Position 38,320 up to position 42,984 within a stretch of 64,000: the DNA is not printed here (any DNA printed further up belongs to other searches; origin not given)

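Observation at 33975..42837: Two tandem ~1500-aa paralogous surface proteins: Asp-box propeller plus alternating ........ and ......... modules, Tyr/Cys-rich inserts, C-terminal TM anchors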

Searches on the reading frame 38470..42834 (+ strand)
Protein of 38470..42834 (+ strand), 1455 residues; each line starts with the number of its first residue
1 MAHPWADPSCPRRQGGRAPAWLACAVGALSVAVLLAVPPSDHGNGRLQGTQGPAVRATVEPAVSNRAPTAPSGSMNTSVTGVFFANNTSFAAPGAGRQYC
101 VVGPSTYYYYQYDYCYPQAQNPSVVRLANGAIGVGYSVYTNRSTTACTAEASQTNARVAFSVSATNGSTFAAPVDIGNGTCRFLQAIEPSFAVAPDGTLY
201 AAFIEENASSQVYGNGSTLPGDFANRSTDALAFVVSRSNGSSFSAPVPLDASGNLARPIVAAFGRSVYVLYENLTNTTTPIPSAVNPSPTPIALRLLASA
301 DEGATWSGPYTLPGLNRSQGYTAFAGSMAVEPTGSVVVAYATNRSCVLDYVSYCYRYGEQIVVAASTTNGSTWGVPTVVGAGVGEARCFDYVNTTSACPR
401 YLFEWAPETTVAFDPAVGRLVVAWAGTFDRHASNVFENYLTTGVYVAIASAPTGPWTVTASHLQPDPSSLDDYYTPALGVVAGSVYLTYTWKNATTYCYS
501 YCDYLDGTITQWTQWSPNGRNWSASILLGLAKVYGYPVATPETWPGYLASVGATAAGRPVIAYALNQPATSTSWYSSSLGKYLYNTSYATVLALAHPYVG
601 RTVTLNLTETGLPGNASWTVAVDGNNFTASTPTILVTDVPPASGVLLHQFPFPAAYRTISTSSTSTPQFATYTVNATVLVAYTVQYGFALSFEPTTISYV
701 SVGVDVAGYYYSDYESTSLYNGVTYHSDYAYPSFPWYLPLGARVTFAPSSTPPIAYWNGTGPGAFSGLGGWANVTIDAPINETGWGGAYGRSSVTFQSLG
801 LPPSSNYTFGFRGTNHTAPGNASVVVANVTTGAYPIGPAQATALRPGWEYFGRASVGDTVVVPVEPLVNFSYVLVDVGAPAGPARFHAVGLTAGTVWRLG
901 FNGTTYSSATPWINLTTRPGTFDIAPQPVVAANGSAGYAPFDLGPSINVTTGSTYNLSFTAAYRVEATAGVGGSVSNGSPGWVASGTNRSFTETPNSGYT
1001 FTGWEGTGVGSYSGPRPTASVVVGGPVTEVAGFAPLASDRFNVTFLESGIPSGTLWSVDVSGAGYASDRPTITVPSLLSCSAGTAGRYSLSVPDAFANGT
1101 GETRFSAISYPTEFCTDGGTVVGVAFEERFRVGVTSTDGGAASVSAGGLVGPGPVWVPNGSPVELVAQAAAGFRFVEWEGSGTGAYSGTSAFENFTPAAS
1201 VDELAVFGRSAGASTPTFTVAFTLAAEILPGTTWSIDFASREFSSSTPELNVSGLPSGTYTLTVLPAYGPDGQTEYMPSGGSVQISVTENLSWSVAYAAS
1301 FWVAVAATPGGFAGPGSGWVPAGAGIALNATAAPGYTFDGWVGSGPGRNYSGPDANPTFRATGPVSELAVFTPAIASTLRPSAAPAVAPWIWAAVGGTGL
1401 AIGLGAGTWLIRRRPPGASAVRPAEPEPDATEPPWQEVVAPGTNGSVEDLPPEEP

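Call 5: search_protein_families(library=pfam, proteins=[window:38470-42834:+], max_evalue=1)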
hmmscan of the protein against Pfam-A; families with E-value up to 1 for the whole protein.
window:38470-42834:+ (1455 aa): 2 families
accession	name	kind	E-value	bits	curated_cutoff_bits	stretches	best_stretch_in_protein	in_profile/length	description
PF18998.6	Flg_new_2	-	1.1e-16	60.9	23.6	3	963-1032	1-68/73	Divergent InlB B-repeat domain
PF08997.15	UCR_6-4kD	-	0.2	12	24.5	1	333-353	27-47/55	Ubiquinol-cytochrome C reductase complex, 6.4kD protein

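Call 6: search_protein_families(library=ncbifam, proteins=[window:38470-42834:+], max_evalue=1)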
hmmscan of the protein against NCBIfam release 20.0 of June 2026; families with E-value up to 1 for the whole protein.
window:38470-42834:+ (1455 aa): 1 family
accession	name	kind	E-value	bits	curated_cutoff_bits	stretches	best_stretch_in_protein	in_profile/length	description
TIGR02543.1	List_Bact_rpt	repeat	0.006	16.9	20.95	2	1333-1345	3-15/44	TIGR02543 family repeat protein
